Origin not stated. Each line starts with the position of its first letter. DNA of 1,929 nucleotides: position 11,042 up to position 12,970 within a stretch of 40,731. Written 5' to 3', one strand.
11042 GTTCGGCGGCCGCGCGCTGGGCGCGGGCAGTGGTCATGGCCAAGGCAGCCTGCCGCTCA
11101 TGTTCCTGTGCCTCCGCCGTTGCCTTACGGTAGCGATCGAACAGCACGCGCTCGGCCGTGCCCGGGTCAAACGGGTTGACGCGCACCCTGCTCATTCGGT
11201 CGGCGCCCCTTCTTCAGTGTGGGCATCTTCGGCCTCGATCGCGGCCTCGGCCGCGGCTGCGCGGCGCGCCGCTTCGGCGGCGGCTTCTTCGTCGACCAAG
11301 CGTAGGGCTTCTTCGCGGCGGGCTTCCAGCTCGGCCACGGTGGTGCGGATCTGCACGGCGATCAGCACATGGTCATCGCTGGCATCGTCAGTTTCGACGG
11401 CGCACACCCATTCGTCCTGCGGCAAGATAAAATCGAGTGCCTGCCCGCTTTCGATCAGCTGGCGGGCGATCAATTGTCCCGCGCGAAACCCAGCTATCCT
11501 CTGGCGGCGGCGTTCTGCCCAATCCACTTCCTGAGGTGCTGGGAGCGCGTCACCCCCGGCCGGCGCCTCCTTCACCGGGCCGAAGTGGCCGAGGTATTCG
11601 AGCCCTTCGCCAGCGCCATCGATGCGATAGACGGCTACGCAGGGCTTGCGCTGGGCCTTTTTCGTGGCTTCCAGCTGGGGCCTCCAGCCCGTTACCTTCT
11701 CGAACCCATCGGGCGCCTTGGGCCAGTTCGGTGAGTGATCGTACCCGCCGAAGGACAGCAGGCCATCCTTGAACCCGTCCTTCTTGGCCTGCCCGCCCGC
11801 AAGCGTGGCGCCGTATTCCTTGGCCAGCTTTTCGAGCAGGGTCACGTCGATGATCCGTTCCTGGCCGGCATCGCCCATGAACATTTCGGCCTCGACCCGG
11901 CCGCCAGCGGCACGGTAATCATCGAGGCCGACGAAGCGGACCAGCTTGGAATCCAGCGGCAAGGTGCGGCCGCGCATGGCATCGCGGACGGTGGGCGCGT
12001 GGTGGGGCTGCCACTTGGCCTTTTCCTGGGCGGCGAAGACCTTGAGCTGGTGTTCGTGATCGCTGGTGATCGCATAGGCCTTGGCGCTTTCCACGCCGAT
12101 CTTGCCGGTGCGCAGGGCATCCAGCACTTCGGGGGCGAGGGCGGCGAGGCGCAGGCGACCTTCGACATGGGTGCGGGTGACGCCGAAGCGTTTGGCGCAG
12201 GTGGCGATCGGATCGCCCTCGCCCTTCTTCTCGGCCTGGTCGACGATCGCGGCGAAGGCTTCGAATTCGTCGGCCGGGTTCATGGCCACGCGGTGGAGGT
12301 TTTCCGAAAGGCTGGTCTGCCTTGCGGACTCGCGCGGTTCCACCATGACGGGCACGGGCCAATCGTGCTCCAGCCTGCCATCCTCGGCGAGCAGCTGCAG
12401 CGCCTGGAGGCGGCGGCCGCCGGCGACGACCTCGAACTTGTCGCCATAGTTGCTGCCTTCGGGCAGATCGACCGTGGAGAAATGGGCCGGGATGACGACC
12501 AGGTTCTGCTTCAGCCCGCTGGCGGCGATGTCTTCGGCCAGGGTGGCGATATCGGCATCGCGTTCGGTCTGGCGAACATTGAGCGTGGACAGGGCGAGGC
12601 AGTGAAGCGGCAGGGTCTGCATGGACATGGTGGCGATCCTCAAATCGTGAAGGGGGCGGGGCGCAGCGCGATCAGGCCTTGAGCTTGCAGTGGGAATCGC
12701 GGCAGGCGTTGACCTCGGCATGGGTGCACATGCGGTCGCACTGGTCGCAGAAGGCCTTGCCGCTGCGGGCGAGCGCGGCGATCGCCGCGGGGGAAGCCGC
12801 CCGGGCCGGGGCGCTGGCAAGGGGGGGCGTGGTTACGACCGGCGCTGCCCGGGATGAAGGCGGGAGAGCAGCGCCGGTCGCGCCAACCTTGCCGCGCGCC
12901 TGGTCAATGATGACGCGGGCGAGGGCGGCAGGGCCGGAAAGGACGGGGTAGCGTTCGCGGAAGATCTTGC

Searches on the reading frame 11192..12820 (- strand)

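Call 5: search_protein_families(library=pfam, proteins=[window:11192-12820:-], max_evalue=0.01)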
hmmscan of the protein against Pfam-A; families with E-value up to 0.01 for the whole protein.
window:11192-12820:- (542 aa): 1 family
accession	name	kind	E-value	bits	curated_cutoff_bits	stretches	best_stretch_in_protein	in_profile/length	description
PF17762.8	HTH_ParB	-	2.4e-07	31.3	22.6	1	207-270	25-88/102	ParB HTH domain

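Call 6: search_protein_families(library=phrogs, proteins=[window:11192-12820:-], max_evalue=0.01)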
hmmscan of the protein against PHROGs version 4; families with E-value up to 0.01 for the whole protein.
window:11192-12820:- (542 aa): 8 families
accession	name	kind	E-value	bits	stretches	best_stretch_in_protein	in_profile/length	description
phrog_7783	-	unknown function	3.1e-45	156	1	69-337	4-254/634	-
phrog_4715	-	DNA, RNA and nucleotide metabolism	2.2e-20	73.6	1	65-266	145-343/630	ParB-like partition protein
phrog_6218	-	DNA, RNA and nucleotide metabolism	3.6e-15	57.1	1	80-275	18-191/506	ParB-like partition protein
phrog_18726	-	unknown function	7.8e-12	45.6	1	65-259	1-206/572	-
phrog_3264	-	DNA, RNA and nucleotide metabolism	4.3e-11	44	1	81-199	62-163/337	ParB-like partition protein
phrog_1033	-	DNA, RNA and nucleotide metabolism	4.2e-08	34.3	1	79-263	46-212/334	ParB-like partition protein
phrog_4272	-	unknown function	8.6e-07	28.7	1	127-234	455-558/764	-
phrog_15982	-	unknown function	0.0012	18.9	1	89-153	47-101/453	-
